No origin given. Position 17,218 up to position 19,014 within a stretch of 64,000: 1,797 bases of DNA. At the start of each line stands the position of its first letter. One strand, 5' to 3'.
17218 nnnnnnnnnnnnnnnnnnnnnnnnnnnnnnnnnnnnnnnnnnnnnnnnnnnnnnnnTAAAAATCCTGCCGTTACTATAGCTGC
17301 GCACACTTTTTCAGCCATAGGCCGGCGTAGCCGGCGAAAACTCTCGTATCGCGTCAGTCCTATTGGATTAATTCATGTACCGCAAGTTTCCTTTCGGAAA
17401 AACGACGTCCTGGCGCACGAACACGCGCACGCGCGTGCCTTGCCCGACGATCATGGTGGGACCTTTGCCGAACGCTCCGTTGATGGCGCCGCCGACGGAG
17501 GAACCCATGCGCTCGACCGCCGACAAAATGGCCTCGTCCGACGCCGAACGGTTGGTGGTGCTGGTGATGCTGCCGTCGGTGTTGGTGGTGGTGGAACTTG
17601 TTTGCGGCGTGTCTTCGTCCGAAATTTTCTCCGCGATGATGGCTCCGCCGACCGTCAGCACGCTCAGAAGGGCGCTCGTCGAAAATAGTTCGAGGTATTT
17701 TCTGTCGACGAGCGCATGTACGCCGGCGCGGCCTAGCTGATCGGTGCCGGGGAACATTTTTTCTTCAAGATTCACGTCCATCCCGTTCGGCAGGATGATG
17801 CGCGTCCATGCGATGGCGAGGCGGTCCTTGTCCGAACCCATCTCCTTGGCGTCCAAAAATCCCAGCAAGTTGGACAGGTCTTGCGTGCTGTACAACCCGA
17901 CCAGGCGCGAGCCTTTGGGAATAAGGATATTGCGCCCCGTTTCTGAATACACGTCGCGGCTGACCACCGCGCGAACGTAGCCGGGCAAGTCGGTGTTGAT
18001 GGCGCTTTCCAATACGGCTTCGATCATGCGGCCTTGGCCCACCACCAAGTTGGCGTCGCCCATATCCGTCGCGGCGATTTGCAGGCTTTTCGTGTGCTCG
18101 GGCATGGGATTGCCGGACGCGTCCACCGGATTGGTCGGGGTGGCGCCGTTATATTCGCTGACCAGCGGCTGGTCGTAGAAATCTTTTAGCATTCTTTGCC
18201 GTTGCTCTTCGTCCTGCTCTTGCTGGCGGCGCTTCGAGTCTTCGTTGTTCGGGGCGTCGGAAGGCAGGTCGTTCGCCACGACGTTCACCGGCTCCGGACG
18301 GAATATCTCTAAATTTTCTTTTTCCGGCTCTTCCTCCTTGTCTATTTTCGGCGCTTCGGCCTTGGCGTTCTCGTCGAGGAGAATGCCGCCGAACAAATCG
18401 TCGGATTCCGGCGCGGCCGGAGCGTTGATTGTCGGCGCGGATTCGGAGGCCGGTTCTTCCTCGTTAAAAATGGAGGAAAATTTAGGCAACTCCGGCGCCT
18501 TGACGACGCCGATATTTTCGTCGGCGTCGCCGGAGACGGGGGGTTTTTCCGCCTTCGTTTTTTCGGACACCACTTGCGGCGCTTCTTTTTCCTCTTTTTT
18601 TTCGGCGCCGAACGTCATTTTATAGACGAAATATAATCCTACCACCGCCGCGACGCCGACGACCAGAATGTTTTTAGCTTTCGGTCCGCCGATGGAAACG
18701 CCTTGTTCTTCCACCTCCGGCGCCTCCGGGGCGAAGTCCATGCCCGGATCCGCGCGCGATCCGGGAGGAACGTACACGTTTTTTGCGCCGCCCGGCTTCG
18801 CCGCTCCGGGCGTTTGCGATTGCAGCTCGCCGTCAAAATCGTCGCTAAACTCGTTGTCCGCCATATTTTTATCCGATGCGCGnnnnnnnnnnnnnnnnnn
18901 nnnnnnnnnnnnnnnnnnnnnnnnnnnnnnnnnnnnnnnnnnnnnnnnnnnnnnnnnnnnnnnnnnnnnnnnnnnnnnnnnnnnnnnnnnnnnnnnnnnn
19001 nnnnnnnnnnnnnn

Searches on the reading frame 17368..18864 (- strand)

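Call 8: search_protein_families(library=pfam, max_evalue=0.001, proteins=[window:17368-18864:-])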
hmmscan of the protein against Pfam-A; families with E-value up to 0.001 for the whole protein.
window:17368-18864:- (498 aa): 2 families
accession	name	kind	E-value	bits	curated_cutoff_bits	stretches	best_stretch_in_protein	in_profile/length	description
PF03743.19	TrbI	-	4.5e-44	151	35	1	275-489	2-188/188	Bacterial conjugation TrbI-like protein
PF14962.11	AIF-MLS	-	0.00099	19.5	29.9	1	67-156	50-138/192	Mitochondria Localisation Sequence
